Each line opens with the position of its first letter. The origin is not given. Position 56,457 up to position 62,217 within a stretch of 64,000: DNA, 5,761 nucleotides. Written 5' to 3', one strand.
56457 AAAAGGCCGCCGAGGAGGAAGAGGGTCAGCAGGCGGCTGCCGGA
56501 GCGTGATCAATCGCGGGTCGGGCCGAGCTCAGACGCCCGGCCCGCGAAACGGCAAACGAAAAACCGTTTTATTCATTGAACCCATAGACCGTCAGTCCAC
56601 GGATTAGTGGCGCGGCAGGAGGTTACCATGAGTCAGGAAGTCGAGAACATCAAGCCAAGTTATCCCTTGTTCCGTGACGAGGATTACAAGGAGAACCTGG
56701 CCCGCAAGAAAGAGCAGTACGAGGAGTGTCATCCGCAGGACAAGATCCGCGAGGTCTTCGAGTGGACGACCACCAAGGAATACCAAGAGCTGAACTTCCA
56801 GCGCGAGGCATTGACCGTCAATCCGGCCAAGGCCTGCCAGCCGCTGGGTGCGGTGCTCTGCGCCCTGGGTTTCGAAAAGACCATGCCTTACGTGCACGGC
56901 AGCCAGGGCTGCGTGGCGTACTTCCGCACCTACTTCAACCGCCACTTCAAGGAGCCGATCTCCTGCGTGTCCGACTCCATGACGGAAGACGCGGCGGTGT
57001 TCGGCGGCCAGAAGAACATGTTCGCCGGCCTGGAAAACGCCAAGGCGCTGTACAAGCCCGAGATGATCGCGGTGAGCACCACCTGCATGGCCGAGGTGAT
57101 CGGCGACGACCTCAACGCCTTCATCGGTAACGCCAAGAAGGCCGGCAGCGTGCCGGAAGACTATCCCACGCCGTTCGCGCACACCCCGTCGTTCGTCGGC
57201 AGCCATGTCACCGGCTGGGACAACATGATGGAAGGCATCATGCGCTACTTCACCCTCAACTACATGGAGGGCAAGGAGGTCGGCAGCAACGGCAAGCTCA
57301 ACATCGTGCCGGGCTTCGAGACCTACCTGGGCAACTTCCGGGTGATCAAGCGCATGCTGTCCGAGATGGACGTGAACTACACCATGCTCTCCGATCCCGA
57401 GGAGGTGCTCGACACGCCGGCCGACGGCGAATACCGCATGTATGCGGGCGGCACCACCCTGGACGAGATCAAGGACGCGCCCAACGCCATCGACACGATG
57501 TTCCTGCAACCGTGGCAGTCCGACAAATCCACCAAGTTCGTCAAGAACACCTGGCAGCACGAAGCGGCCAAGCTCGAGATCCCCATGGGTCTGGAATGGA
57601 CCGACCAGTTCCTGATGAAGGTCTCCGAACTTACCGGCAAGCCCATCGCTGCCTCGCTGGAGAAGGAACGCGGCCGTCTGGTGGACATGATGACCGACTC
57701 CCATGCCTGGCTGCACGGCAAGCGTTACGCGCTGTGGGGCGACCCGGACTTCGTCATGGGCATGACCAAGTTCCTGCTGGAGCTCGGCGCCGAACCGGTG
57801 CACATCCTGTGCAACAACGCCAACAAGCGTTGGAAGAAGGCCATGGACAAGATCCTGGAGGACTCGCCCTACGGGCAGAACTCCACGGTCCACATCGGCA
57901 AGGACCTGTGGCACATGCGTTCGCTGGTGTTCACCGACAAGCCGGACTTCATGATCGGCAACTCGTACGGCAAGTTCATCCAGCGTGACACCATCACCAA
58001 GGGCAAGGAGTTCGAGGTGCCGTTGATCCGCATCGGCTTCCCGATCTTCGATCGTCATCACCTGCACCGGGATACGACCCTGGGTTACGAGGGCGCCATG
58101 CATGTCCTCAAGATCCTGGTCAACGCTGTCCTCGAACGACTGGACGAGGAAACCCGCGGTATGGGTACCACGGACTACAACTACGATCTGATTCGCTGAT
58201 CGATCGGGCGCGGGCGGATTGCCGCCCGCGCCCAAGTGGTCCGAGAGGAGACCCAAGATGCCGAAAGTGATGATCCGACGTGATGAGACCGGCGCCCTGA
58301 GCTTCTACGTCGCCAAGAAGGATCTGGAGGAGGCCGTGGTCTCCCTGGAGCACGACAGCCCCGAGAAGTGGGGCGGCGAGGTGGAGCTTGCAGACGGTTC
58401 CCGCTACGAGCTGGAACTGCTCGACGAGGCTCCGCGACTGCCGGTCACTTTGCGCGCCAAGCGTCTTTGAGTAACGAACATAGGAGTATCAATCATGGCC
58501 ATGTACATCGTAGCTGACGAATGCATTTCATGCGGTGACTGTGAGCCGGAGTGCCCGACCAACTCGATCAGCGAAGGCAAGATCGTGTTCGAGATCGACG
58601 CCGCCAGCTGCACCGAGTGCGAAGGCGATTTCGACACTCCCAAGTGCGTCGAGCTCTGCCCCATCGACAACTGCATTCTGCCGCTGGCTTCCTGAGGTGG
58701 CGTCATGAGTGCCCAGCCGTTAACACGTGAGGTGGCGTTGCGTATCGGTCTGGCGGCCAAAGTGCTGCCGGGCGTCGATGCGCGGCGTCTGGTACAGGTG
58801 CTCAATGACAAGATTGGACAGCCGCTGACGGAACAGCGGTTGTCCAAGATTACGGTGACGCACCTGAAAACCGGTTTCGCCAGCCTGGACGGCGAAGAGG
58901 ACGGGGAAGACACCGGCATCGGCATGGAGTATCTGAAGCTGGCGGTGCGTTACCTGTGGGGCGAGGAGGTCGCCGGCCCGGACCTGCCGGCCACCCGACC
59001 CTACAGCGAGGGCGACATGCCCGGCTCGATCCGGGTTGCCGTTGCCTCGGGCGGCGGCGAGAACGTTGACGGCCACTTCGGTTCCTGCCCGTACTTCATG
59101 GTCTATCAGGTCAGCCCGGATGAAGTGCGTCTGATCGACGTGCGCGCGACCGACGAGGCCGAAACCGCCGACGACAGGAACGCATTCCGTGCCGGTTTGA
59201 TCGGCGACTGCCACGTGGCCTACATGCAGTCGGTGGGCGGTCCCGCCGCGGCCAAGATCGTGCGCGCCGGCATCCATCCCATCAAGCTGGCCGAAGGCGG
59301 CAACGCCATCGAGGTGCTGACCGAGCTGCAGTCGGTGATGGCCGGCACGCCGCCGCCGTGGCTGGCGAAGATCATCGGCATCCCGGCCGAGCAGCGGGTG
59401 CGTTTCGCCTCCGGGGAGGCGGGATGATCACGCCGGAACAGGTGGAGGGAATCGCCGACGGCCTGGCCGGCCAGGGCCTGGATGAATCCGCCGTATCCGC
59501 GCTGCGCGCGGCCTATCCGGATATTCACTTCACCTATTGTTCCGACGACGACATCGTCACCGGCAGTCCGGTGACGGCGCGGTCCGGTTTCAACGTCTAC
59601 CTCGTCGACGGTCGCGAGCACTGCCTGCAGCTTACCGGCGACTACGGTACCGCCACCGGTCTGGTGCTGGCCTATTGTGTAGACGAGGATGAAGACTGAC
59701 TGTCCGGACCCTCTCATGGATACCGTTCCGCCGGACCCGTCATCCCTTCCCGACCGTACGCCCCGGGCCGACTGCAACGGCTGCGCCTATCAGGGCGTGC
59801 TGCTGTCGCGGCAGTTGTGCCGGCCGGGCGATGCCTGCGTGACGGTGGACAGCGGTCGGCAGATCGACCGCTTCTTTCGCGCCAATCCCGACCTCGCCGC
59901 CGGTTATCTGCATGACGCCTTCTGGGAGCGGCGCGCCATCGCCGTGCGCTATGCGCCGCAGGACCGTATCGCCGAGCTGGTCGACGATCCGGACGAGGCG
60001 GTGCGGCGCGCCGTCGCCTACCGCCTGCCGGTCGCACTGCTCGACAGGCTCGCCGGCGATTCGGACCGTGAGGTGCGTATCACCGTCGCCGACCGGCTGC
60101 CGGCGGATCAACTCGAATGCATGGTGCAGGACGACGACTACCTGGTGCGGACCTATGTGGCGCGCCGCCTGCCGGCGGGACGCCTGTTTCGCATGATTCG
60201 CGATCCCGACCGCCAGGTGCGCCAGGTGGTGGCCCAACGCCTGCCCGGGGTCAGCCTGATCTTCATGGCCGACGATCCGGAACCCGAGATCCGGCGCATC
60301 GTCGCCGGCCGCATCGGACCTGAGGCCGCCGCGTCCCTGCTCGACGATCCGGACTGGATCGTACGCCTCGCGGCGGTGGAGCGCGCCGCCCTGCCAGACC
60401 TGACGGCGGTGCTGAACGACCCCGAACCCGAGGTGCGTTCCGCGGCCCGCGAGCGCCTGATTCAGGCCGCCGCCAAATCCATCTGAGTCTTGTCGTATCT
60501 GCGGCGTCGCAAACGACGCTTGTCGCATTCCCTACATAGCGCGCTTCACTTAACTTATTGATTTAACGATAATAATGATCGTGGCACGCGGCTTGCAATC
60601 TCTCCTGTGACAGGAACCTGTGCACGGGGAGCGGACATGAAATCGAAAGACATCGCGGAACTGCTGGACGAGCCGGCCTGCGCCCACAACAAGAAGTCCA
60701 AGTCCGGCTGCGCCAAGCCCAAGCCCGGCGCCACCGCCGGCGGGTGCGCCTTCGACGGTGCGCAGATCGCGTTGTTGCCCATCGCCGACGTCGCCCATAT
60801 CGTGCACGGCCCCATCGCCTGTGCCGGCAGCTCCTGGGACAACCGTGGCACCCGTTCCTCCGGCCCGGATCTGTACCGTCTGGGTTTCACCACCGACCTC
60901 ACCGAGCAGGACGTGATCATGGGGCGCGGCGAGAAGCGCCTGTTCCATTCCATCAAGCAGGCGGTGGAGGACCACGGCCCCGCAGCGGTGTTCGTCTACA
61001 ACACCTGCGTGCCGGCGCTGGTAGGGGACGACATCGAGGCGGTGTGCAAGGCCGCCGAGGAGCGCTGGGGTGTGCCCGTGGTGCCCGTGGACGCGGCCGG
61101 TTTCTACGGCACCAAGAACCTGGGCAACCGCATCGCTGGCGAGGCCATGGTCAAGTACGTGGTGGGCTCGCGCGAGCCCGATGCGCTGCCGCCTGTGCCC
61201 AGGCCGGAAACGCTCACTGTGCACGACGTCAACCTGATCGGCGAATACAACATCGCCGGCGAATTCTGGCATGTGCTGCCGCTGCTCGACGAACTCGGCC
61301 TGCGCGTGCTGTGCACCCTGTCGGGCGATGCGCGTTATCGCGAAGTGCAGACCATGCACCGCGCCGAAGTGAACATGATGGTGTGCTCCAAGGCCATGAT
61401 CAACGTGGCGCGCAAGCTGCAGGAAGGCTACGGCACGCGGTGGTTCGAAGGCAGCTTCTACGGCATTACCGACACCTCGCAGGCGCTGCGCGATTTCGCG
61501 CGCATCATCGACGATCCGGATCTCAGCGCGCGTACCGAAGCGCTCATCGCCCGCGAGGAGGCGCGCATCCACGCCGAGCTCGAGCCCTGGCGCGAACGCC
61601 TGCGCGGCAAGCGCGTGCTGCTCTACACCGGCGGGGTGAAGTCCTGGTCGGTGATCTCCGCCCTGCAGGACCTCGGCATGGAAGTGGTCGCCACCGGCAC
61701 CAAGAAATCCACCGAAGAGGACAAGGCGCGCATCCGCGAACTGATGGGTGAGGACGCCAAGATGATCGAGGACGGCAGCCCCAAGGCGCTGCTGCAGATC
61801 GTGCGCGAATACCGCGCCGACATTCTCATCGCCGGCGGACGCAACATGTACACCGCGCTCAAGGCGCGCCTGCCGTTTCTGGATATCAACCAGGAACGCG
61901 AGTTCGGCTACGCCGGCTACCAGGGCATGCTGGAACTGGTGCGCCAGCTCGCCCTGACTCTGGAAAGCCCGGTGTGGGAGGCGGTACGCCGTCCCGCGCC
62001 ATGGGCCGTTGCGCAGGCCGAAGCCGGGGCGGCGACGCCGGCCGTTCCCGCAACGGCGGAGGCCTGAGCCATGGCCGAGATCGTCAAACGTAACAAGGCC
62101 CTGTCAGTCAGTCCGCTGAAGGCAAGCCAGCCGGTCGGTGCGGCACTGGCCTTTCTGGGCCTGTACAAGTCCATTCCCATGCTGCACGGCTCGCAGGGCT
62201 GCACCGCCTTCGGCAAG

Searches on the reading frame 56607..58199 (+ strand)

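Call 69: search_protein_families(library=pfam, proteins=[window:56607-58199:+], max_evalue=1e-8)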
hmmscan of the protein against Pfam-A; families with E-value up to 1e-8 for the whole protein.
window:56607-58199:+ (530 aa): 2 families
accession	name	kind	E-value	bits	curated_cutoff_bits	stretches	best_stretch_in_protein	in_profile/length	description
PF00148.24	Oxidored_nitro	-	2.4e-127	425.6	28.6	1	77-508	1-398/399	Nitrogenase component 1 type Oxidoreductase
PF11844.13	DUF3364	-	9.1e-24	83.9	27.4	1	8-63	1-56/56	Domain of unknown function (DUF3364)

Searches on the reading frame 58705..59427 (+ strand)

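Call 69: search_protein_families(library=pfam, proteins=[window:58705-59427:+], max_evalue=1e-8)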
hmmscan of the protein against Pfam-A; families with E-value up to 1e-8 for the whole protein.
window:58705-59427:+ (240 aa): 2 families
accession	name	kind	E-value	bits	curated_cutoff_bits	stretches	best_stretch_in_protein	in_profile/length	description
PF16844.10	DIMCO_N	-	4.5e-33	113.9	36.7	1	6-95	1-90/91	Dinitrogenase iron-molybdenum cofactor, N-terminal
PF02579.22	Nitro_FeMo-Co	-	1.5e-20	73.7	26.3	1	118-209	2-93/94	Dinitrogenase iron-molybdenum cofactor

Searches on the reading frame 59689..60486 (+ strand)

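Call 69: search_protein_families(library=pfam, proteins=[window:59689-60486:+], max_evalue=1e-8)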
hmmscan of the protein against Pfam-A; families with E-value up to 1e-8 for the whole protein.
window:59689-60486:+ (265 aa): 3 families
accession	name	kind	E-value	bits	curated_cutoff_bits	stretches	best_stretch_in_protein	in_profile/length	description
PF01816.23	LRV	-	9.5e-28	95.1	21.6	0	152-174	2-26/26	Leucine rich repeat variant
PF02985.28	HEAT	-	5.4e-16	57.6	23.5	0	235-253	2-20/31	HEAT repeat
PF05484.17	LRV_FeS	-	1.4e-09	38.1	27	1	28-71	10-52/53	LRV protein FeS4 cluster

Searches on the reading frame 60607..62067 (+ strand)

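Call 69: search_protein_families(library=pfam, proteins=[window:60607-62067:+], max_evalue=1e-8)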
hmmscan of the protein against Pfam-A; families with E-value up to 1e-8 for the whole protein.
window:60607-62067:+ (486 aa): 1 family
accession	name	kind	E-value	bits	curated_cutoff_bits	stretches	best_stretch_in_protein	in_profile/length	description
PF00148.24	Oxidored_nitro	-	1.1e-101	341.1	28.6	1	47-452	1-398/399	Nitrogenase component 1 type Oxidoreductase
